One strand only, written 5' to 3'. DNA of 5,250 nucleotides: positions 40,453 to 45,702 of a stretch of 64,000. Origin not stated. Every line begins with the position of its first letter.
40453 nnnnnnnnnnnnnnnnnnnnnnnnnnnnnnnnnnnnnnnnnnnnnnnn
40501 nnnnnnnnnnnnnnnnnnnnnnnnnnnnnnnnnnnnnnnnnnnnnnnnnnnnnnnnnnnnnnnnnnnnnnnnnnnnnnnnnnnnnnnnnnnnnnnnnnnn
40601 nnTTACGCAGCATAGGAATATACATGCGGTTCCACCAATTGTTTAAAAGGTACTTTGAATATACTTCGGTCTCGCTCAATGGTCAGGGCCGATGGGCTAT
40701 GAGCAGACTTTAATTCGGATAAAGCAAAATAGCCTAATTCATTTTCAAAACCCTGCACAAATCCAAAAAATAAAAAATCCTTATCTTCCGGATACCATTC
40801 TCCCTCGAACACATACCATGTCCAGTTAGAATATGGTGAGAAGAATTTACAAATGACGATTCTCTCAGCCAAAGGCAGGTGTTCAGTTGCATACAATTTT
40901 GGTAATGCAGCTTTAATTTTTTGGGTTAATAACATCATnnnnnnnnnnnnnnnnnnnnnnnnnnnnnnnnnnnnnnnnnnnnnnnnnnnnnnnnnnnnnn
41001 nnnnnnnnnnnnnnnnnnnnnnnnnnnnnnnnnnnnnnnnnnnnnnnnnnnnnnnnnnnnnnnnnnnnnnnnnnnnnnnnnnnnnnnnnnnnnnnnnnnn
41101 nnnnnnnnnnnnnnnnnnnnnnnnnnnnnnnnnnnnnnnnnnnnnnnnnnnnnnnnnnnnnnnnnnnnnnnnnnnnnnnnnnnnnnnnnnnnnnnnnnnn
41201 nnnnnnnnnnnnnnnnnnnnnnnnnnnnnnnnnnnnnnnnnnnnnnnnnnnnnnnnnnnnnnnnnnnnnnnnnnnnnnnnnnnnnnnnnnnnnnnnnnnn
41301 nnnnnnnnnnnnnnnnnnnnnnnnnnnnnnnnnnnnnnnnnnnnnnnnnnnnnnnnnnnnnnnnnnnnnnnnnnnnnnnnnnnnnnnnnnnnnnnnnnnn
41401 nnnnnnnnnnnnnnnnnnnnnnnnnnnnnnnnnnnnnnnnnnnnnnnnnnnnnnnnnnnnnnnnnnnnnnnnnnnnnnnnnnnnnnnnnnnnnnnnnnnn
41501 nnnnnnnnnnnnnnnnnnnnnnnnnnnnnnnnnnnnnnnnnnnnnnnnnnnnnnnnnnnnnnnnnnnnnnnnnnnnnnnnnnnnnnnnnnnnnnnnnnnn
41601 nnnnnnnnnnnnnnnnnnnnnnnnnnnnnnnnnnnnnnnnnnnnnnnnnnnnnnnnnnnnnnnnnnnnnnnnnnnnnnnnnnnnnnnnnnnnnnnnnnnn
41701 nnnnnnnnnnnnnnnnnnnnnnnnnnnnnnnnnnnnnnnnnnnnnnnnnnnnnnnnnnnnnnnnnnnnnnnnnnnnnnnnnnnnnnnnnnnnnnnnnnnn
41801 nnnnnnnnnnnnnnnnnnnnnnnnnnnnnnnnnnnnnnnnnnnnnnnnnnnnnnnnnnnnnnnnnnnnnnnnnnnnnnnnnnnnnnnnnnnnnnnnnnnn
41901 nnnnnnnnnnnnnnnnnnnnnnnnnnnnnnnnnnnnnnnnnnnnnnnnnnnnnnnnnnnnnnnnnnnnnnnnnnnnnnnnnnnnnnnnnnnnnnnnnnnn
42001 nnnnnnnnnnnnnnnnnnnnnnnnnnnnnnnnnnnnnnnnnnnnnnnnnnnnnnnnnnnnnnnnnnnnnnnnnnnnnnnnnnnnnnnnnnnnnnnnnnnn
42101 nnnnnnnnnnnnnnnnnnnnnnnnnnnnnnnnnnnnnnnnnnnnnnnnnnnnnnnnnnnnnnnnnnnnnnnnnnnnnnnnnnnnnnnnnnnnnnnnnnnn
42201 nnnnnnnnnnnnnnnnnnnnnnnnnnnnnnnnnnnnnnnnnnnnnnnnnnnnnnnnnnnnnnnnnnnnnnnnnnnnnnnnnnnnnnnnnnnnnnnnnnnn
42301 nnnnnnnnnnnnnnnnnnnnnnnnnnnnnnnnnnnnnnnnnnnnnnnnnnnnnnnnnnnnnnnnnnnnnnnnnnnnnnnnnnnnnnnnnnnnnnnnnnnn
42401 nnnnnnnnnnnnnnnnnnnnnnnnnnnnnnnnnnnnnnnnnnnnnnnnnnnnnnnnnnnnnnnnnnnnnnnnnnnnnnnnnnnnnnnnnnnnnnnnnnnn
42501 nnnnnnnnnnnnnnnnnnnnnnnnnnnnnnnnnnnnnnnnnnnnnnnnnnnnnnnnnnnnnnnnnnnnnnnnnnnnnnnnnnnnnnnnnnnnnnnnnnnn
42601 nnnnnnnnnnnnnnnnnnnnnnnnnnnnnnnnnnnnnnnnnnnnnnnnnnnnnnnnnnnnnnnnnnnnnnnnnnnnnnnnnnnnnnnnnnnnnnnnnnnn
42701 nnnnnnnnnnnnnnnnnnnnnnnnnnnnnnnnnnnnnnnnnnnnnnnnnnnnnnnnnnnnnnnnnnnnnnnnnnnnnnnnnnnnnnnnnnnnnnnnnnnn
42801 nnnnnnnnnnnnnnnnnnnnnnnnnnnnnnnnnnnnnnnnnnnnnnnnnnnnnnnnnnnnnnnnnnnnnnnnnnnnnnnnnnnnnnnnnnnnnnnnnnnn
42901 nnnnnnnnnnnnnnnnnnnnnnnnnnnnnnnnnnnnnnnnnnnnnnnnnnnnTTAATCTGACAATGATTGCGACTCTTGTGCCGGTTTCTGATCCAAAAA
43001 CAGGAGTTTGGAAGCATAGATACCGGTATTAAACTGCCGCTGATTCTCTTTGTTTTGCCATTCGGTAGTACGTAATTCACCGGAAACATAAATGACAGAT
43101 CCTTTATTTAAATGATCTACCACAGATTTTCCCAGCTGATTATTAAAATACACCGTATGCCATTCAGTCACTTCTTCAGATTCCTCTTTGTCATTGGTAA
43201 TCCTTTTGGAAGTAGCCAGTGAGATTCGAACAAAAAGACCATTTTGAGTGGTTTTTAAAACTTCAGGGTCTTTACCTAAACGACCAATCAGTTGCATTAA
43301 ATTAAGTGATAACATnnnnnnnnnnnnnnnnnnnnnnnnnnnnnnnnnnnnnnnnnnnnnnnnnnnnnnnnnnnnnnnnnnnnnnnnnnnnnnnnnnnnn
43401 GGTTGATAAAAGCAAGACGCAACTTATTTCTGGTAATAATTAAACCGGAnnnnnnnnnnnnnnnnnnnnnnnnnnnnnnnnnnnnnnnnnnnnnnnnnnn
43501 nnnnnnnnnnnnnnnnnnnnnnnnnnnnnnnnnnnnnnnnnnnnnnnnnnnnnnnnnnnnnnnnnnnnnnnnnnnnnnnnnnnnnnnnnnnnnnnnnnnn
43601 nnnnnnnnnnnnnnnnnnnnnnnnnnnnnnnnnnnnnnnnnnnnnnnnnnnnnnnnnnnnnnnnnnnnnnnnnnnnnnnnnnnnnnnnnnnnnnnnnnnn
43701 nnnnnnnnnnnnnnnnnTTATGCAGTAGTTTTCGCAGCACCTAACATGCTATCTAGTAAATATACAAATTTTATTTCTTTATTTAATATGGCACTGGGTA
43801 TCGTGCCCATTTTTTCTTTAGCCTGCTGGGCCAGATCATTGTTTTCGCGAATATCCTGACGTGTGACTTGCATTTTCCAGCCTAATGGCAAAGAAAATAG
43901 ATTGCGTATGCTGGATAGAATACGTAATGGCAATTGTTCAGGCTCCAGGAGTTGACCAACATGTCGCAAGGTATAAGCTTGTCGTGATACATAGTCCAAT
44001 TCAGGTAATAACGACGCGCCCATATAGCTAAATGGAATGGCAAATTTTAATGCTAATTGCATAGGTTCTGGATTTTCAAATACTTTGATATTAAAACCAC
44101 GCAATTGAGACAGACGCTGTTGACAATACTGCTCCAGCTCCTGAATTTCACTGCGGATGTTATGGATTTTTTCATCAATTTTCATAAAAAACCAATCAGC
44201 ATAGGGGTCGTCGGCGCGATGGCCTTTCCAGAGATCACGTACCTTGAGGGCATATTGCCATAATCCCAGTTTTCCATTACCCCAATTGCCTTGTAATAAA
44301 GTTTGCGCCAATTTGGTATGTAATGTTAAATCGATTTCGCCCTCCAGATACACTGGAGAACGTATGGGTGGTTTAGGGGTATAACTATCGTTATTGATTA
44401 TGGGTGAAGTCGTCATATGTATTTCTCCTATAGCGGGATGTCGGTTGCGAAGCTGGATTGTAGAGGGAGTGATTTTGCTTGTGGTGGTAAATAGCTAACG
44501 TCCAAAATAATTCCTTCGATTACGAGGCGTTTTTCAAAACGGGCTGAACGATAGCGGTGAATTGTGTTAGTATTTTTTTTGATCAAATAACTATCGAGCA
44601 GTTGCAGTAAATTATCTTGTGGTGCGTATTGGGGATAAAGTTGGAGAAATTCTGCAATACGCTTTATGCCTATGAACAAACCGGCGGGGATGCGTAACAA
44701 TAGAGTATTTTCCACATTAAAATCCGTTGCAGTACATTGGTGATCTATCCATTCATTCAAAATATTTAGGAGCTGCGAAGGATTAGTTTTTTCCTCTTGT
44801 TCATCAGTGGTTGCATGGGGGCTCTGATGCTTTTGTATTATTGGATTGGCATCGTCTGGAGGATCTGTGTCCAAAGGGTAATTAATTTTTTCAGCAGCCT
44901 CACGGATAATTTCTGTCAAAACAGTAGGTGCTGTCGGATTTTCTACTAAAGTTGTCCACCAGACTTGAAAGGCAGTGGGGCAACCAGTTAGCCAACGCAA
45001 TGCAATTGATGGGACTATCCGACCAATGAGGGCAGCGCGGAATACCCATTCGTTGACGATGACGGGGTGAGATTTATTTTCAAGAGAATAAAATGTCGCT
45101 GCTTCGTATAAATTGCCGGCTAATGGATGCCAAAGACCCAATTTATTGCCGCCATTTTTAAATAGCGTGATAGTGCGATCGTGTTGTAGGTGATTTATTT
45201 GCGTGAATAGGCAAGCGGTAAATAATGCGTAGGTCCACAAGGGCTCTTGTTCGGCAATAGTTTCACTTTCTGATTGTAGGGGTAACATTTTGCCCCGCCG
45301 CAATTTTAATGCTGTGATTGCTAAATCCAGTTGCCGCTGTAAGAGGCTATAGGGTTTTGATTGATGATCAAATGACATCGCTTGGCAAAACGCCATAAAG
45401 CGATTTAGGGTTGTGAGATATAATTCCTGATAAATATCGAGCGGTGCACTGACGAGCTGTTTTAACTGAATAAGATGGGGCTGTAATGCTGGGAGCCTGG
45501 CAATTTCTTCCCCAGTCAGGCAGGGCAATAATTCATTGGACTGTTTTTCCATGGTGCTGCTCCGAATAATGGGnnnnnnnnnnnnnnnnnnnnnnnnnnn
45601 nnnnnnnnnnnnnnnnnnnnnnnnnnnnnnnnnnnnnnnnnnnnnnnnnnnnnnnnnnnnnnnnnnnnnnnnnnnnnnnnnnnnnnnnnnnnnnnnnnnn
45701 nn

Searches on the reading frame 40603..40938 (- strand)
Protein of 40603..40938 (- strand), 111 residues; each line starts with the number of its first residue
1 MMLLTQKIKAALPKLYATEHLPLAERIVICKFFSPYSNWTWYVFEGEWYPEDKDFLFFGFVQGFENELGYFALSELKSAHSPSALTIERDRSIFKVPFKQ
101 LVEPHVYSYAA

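Call 3: search_protein_families(library=pfam, proteins=[window:40603-40938:-], max_evalue=0.01)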
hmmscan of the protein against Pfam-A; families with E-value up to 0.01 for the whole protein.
window:40603-40938:- (111 aa): 1 family
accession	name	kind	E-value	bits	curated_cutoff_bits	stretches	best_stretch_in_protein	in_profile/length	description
PF11171.13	DUF2958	-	1.3e-09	38.8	21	1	3-92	1-90/111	Protein of unknown function (DUF2958)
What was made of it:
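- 40603..40938 (-): DUF2958 gene. First intact backbone gene to the right of the variable region. PF11171 1.3e-9 (call 3).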

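Call 16: find_related_loci(query=window:40603-40938:-, collection=genome_contigs, flank=10000)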
Query window:40603-40938:- (111 aa) in genome_contigs; peptide patterns used: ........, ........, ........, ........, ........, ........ (x = any residue, [..] = any of these).
175 stretches matched a pattern; 2 encode a relative of the query (tblastn E <= 1e-3); 2 distinct loci.
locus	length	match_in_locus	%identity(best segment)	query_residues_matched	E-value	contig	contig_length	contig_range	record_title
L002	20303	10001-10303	52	1-102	6e-34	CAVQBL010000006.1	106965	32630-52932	MAG: uncultured Gammaproteobacteria bacterium isolate MFD01633.bin.1.46 genome assembly, contig: contig_1237, whole geno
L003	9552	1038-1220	63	28-90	1e-22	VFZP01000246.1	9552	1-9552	MAG: Acidobacteria bacterium isolate M_DeepCast_100m_m2_149 M_DeepCast_100m_m2_149_Ga0194119_10014766, whole genome shot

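Call 69: search_protein_families(library=pfam, proteins=[L002:10490-12388:+, L002:12478-13233:+, L002:13259-15253:+, L004:7636-7959:-, L004:8846-9505:+, L004:9610-9909:+], max_evalue=0.001)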
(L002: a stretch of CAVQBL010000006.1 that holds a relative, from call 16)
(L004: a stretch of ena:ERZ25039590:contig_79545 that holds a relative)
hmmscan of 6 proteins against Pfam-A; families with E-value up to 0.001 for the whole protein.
L002:10490-12388:+ (632 aa): 3 families
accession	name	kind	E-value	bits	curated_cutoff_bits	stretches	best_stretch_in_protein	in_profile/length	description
PF01131.25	Topoisom_bac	-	5.8e-109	365.3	35.1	1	150-593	3-410/411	DNA topoisomerase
PF01751.28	Toprim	-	3.5e-20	72.4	23.1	1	4-130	2-94/96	Toprim domain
PF13662.12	Toprim_4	-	1.1e-05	26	25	0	83-119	41-75/85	Toprim domain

L002:12478-13233:+ (251 aa): 0 families

L002:13259-15253:+ (664 aa): 1 family
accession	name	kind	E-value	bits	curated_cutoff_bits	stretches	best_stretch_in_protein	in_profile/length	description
PF04513.17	Baculo_PEP_C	-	0.00026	21.5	38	1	310-381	58-129/140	Baculovirus polyhedron envelope protein, PEP, C terminus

L004:7636-7959:- (107 aa): 0 families

L004:8846-9505:+ (219 aa): 3 families
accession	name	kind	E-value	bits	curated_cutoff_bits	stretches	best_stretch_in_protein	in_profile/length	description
PF10412.15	TrwB_AAD_bind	-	3.3e-50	171.5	20.5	1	41-199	148-307/387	Type IV secretion-system coupling protein DNA-binding domain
PF12696.13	TraG-D_C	-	7.7e-10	39.2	22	1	139-201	3-65/126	TraM recognition site of TraD and TraG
PF02534.20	T4SS-DNA_transf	-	2e-08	34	20.1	1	51-189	213-355/468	Type IV secretory system Conjugative DNA transfer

L004:9610-9909:+ (99 aa): 0 families

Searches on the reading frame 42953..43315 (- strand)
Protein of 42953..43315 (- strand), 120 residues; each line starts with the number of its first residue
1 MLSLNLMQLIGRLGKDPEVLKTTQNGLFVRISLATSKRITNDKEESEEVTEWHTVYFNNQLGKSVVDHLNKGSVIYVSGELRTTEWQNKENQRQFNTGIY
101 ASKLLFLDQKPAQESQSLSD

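Call 3: search_protein_families(library=pfam, proteins=[window:42953-43315:-], max_evalue=0.01)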
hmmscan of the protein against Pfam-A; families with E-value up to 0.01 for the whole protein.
window:42953-43315:- (120 aa): 2 families
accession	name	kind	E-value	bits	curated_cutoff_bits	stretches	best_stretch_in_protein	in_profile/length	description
PF00436.31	SSB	-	2.1e-24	86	26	1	5-107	2-104/104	Single-strand binding protein family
PF11506.14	DUF3217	-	0.004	17.5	26.4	1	47-106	36-92/104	Protein of unknown function (DUF3217)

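Call 69: search_protein_families(library=pfam, proteins=[L004:7636-7959:-, L004:8846-9505:+, L004:9610-9909:+], max_evalue=0.001)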
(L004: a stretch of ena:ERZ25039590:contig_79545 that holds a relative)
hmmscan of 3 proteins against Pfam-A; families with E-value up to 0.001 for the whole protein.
L004:7636-7959:- (107 aa): 0 families

L004:8846-9505:+ (219 aa): 3 families
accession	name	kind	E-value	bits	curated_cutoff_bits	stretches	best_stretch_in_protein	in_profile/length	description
PF10412.15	TrwB_AAD_bind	-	3.3e-50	171.5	20.5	1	41-199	148-307/387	Type IV secretion-system coupling protein DNA-binding domain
PF12696.13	TraG-D_C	-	7.7e-10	39.2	22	1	139-201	3-65/126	TraM recognition site of TraD and TraG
PF02534.20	T4SS-DNA_transf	-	2e-08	34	20.1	1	51-189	213-355/468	Type IV secretory system Conjugative DNA transfer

L004:9610-9909:+ (99 aa): 0 families

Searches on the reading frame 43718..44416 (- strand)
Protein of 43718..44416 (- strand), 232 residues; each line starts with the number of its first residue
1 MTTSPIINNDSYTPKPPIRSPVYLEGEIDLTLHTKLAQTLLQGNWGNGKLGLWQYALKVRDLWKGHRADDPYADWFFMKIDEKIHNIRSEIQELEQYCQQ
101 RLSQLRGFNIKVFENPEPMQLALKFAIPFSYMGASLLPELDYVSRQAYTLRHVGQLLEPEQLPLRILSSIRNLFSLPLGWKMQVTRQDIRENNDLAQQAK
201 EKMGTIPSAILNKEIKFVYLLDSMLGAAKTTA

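Call 7: search_protein_families(library=pfam, proteins=[window:43718-44416:-], max_evalue=0.001)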
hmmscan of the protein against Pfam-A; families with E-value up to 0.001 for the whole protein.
window:43718-44416:- (232 aa): 1 family
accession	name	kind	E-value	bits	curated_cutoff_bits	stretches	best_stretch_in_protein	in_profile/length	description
PF08900.16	AcaB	-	9.7e-39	133.8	27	1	24-214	5-205/215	Transcriptional regulator AcaB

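Call 69: search_protein_families(library=pfam, proteins=[L004:7636-7959:-, L004:8846-9505:+, L004:9610-9909:+], max_evalue=0.001)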
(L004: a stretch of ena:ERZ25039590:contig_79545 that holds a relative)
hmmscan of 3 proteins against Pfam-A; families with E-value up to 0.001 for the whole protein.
L004:7636-7959:- (107 aa): 0 families

L004:8846-9505:+ (219 aa): 3 families
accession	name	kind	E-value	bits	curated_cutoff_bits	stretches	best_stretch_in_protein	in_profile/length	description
PF10412.15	TrwB_AAD_bind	-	3.3e-50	171.5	20.5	1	41-199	148-307/387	Type IV secretion-system coupling protein DNA-binding domain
PF12696.13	TraG-D_C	-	7.7e-10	39.2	22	1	139-201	3-65/126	TraM recognition site of TraD and TraG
PF02534.20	T4SS-DNA_transf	-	2e-08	34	20.1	1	51-189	213-355/468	Type IV secretory system Conjugative DNA transfer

L004:9610-9909:+ (99 aa): 0 families

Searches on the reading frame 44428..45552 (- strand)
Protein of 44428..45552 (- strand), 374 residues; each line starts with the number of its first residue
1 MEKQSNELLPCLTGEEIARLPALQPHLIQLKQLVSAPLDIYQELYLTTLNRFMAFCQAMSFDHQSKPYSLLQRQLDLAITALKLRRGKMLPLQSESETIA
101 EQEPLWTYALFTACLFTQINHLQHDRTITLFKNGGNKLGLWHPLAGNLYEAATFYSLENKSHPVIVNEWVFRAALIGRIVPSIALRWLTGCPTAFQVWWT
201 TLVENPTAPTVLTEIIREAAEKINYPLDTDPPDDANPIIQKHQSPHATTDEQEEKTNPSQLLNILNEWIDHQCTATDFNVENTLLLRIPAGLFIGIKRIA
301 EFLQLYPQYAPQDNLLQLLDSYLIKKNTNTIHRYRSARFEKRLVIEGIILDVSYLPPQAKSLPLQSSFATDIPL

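Call 7: search_protein_families(library=pfam, proteins=[window:44428-45552:-], max_evalue=0.001)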
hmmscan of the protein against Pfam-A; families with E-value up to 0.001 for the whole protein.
window:44428-45552:- (374 aa): 1 family
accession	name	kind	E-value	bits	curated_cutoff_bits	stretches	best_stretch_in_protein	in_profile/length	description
PF07514.17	TraI_2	-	2.1e-10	40.5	23.9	1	27-220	19-218/324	Putative helicase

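Call 69: search_protein_families(library=pfam, proteins=[L004:7636-7959:-, L004:8846-9505:+, L004:9610-9909:+], max_evalue=0.001)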
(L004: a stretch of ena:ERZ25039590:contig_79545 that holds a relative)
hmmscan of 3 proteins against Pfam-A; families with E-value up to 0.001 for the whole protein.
L004:7636-7959:- (107 aa): 0 families

L004:8846-9505:+ (219 aa): 3 families
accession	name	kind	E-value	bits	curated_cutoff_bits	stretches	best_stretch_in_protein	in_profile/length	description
PF10412.15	TrwB_AAD_bind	-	3.3e-50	171.5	20.5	1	41-199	148-307/387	Type IV secretion-system coupling protein DNA-binding domain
PF12696.13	TraG-D_C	-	7.7e-10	39.2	22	1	139-201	3-65/126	TraM recognition site of TraD and TraG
PF02534.20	T4SS-DNA_transf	-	2e-08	34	20.1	1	51-189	213-355/468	Type IV secretory system Conjugative DNA transfer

L004:9610-9909:+ (99 aa): 0 families
